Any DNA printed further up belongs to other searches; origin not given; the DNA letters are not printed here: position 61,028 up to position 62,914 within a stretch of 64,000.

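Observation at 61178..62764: SAMHD1/Dgt-like HD dNTPase (528 aa) with a diverged C-terminal half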

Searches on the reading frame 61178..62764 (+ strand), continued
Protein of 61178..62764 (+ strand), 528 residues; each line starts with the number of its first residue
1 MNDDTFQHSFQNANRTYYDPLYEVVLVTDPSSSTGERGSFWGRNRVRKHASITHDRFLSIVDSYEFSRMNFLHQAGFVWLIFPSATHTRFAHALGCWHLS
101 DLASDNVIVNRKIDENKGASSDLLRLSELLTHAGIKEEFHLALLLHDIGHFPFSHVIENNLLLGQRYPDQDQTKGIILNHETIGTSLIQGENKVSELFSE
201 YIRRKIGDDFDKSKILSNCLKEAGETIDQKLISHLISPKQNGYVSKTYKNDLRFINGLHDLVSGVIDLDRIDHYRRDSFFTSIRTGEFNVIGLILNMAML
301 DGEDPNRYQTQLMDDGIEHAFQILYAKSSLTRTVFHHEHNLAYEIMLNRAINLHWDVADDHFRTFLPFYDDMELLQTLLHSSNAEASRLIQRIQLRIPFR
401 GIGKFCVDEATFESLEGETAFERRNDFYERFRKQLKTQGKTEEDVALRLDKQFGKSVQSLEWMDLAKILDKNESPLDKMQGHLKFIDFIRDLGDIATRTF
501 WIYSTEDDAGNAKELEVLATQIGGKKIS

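Call 92: find_encoding_contigs(protein=P0058, flank=10000, max_places=1)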
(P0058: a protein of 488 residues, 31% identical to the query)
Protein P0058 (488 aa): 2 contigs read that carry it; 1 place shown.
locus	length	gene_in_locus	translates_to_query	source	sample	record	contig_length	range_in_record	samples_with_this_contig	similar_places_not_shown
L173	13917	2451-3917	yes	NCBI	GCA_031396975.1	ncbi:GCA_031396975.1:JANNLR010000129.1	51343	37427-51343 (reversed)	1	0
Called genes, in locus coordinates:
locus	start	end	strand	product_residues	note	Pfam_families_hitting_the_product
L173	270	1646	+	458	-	-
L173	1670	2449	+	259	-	PF00142:Fer4_NifH (faint), PF01656:CbiA, PF10609:ParA (weak), PF13614:AAA_31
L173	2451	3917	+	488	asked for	-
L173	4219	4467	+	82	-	-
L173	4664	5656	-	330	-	PF00962:A_deaminase, PF19326:AMP_deaminase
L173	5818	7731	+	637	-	PF02784:Orn_Arg_deC_N, PF17810:Arg_decarb_HB, PF17944:Arg_decarbox_C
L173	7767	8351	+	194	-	PF05995:CDO_I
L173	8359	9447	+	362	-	PF00174:Oxidored_molyb, PF03404:Mo-co_dimer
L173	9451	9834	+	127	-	PF04379:DUF525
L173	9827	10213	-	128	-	PF01850:PIN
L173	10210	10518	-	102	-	-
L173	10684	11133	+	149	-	PF03264:Cytochrom_NNT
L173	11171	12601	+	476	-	PF02335:Cytochrom_C552, PF14522:Cytochrome_C7 (faint)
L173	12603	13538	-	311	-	PF01261:AP_endonuc_2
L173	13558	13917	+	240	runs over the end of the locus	PF03793:PASTA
